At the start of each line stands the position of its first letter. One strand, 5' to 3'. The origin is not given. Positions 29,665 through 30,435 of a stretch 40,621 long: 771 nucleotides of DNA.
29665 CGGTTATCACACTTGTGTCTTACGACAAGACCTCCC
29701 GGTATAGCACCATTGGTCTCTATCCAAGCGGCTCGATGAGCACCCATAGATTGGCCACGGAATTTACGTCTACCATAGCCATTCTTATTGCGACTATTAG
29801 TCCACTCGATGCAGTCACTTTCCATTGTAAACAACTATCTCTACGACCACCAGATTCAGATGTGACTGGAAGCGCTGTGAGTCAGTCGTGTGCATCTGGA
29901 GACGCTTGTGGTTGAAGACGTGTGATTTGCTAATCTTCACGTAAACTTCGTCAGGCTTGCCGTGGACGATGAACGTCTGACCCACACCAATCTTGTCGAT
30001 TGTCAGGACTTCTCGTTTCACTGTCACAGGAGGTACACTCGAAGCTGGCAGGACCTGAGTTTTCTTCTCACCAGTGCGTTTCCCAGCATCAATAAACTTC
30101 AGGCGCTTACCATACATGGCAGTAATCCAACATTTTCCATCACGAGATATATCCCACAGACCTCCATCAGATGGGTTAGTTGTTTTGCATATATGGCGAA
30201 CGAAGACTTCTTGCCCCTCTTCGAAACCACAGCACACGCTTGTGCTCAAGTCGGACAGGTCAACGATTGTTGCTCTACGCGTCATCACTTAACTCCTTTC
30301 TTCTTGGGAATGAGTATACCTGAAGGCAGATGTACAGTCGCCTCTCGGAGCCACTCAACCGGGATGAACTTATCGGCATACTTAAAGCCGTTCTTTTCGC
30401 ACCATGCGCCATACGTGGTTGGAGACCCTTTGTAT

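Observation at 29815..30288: Unknown 157-aa ORF wedged between endonuclease I and an HNH gene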

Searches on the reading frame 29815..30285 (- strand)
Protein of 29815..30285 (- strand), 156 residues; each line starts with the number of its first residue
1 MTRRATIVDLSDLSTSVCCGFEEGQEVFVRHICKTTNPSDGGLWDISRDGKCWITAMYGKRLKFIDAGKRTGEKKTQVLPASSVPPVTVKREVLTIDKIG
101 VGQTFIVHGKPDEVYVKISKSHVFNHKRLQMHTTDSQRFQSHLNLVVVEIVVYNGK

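Call 3: search_protein_families(library=pfam, proteins=[window:29815-30285:-], max_evalue=1)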
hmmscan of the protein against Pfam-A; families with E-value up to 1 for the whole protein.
window:29815-30285:- (156 aa): 1 family
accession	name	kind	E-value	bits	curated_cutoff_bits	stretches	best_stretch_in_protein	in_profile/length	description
PF21218.2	Fpg-like_C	-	0.11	12.6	27.1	1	48-71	6-29/34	Formamidopyrimidine-DNA glycosylase-like, C-terminal domain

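Call 4: search_protein_families(library=phrogs, proteins=[window:29815-30285:-], max_evalue=1)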
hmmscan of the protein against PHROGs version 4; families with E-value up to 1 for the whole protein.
window:29815-30285:- (156 aa): 3 families
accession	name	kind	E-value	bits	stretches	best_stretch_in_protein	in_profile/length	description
phrog_16385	-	unknown function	5.1e-51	174.1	1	70-156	71-157/157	-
phrog_15211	-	unknown function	8e-40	135.7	1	87-156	5-74/74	-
phrog_14697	-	unknown function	0.17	12.3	1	31-75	181-224/244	-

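Call 10: find_homologous_proteins(query=window:29818-30285:-, max_evalue=0.001)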
Query window:29818-30285:- (156 aa): 254 proteins with E <= 0.001 among 255 candidates; the best 120 are listed.
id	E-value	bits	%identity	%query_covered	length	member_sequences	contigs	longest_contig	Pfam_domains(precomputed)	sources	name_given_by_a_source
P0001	1.7e-90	318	91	100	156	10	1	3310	-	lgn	-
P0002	8.1e-89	313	90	100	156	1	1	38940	-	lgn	-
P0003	6.9e-81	287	83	100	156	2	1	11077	-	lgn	-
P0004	6.7e-72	258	78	100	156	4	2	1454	-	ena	-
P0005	6.1e-71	255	76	100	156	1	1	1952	-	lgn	-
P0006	2.3e-70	253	76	100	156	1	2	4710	-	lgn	-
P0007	4.1e-70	252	74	100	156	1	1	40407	-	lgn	-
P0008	6.3e-70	252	76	100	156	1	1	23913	-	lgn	-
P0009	5.3e-68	245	74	100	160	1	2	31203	-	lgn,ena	-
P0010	6.3e-68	245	74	100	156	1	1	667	-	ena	-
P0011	8.6e-68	245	73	100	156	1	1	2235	-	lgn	-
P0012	3.0e-65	236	71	100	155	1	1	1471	-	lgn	-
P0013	8.8e-62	225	71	100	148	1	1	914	-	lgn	-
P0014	2.7e-61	224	71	100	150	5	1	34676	-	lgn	-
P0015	1.3e-60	221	69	100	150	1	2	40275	-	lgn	-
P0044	1.4e-43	166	68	81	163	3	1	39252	-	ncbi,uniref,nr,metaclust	ncbi:gp3.2 [Escherichia phage EcoDS1]|uniref:Gp3.2 n=1 Tax=Escherichia phage EcoDS1 TaxID=532075 Rep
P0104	4.1e-41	158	85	58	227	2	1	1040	-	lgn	-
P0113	5.8e-41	158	93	53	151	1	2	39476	-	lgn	-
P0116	7.9e-41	157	91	53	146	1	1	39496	-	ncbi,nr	ncbi:hypothetical protein [Escherichia phage ZH4]|nr:hypothetical protein [Escherichia phage ZH4]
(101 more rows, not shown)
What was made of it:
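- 29815..30285 (-): Gene 3.2 ORF (156 aa from ATG 30285; stop TGA at 29815-29817). 254 homologous clusters (call 10).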

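Call 23: predict_structure(alignment_id=A2)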
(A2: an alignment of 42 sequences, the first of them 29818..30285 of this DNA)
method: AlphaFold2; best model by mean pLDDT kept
length: 156 residues; sequences in the alignment: 42
mean_pLDDT: 59.9   pTM: 0.40
mean pLDDT of the five models: 59.9, 58.4, 57.5, 56.4, 55.8
residues with pLDDT >= 90: 33; 70-90: 26; 50-70: 9; < 50: 88
segments of 3 or more residues with pLDDT < 50: 68-104, 106-156
pLDDT, mean of each block of 10 residues (from residue 1): 90 64 91 90 92 90 71 34 38 44 43 46 35 40 43 42
secondary structure, 60 per line:
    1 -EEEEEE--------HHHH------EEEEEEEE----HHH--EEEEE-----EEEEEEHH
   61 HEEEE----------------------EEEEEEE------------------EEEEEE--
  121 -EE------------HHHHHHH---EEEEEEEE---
elements in order: E2-7 H16-19 E26-33 E43-47 E53-58 E62-65 E88-94 E113-118 H136-142 E146-153
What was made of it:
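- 30088..30285 (-): N-terminal module, residues 1-66: SH3-like five-stranded barrel, cassette 'type A'. AF2 pLDDT about 90 (call 23).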

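Call 24: search_protein_representatives(protein=window:29818-30285:-)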
Query: 156 residues. Proteins with E-value up to 0.001 (for the whole library): 13; up to 1e-10: 11; up to 1e-30: 8. The best 13 are listed.
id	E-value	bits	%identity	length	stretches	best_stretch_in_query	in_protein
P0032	6.0e-57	207.9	70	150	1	1-156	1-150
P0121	6.3e-41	155.9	89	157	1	73-156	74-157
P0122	5.3e-40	152.9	82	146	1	65-156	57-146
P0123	8.3e-40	152.2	89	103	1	75-156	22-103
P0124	1.6e-38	148.0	83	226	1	70-156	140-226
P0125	4.6e-38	146.6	80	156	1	70-156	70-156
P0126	9.4e-37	142.3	83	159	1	73-156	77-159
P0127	3.3e-34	134.1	76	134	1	70-156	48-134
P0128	1.5e-25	105.9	73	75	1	87-156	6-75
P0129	1.9e-16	76.4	48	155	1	55-156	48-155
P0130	3.8e-16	75.4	58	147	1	85-156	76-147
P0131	7.0e-10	55.1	86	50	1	57-103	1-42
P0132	5.1e-08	49.0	25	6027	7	14-87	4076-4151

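Call 40: find_encoding_contigs(protein=P0002, flank=3000, max_places=2)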
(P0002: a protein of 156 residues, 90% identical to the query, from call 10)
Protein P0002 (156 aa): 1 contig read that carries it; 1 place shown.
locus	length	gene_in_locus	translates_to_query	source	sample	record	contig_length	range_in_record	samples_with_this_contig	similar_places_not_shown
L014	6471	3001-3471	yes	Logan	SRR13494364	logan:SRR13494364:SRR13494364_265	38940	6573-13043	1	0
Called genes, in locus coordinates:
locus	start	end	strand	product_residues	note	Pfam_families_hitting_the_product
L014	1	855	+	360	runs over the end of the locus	PF01068:DNA_ligase_A_M, PF17879:DNA_ligase_C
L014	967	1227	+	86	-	-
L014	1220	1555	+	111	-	PF11753:DUF3310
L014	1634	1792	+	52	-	PF16857:RNA_pol_inhib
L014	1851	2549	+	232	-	PF21265:SBB_T7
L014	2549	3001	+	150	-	PF05367:Phage_endo_I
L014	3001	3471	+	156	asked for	-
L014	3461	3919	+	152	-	PF01510:Amidase_2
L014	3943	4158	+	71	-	-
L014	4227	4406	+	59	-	-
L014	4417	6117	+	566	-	PF21268:Helic-prim_T7_N, PF01751:Toprim (weak), PF13155:Toprim_2, PF13481:AAA_25, PF03796:DnaB_C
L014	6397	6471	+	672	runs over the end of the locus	PF00476:DNA_pol_A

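Call 41: find_encoding_contigs(protein=P0007, flank=3000, max_places=2)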
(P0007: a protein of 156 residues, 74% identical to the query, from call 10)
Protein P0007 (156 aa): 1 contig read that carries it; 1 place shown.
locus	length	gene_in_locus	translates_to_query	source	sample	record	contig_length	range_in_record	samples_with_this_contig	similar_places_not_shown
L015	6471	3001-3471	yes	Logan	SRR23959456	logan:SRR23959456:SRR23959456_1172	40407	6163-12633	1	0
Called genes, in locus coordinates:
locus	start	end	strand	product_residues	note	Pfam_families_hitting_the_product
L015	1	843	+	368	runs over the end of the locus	PF01068:DNA_ligase_A_M, PF17879:DNA_ligase_C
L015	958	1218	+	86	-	-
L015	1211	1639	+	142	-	PF11753:DUF3310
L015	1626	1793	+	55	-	PF16857:RNA_pol_inhib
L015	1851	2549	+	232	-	PF21265:SBB_T7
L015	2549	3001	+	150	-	PF05367:Phage_endo_I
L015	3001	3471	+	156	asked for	-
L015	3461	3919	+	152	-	PF01510:Amidase_2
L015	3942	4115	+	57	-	-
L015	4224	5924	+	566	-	PF21268:Helic-prim_T7_N, PF01751:Toprim (weak), PF13155:Toprim_2, PF13481:AAA_25, PF03796:DnaB_C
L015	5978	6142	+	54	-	-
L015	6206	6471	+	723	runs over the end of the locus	PF00476:DNA_pol_A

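Call 42: find_encoding_contigs(protein=P0001, flank=3000, max_places=2)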
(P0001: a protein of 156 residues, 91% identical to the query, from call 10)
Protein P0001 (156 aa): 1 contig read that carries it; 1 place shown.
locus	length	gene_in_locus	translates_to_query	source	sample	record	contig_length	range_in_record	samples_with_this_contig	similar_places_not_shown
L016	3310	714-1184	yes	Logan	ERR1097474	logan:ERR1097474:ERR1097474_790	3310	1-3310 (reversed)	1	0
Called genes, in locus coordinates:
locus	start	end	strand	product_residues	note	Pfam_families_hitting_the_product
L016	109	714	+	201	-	PF05367:Phage_endo_I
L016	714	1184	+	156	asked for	-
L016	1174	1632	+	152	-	PF01510:Amidase_2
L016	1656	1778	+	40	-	-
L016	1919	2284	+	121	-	PF13392:HNH_3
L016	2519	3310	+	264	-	?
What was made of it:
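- On HNH endonuclease accessory or specificity subunit: The closest relatives lack the HNH (calls 40-42).
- The closest relatives of this allele have no HNH (calls 40-42).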

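Call 51: search_protein_families(library=padloc, proteins=[window:29818-30285:-, P0044, P0104, P0116, P0113, P0127, P0129], max_evalue=1)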
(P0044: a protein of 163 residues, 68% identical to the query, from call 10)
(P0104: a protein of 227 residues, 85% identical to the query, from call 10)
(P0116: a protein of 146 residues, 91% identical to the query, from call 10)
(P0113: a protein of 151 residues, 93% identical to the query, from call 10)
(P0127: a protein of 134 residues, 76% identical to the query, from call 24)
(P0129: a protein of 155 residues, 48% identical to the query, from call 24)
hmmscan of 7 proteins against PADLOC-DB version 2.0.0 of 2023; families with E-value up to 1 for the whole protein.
window:29818-30285:- (156 aa): 0 families

P0044 (163 aa): 0 families

P0104 (227 aa): 0 families

P0116 (146 aa): 0 families

P0113 (151 aa): 0 families

P0127 (134 aa): 1 family
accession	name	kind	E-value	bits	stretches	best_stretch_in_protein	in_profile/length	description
PDLC00003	DruB1|DruB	-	0.0032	14.4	1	35-118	283-366/477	Unknown function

P0129 (155 aa): 0 families
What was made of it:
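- On Known anti-defence proteins (Tad2, Acr families and others): PADLOC (a defence-protein library, not anti-defence) is empty apart from one sub-threshold DruB hit to P0127 (call 51).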

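Call 52: search_protein_families(library=ncbifam, proteins=[window:29818-30285:-, P0044, P0104, P0116, P0113, P0127, P0129], max_evalue=1)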
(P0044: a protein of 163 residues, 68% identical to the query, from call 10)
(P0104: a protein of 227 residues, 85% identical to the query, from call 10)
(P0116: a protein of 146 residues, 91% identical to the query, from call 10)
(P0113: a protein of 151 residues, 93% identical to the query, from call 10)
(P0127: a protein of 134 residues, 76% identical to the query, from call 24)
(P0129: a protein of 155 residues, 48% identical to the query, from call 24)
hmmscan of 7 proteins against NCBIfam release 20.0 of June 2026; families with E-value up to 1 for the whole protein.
window:29818-30285:- (156 aa): 0 families

P0044 (163 aa): 0 families

P0104 (227 aa): 0 families

P0116 (146 aa): 0 families

P0113 (151 aa): 0 families

P0127 (134 aa): 0 families

P0129 (155 aa): 0 families
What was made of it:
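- Checked: 'No recognisable motif' is correct: no Pfam, NCBIfam or PADLOC hit, only unknown-function PHROGs (calls 3, 4, 51, 52).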
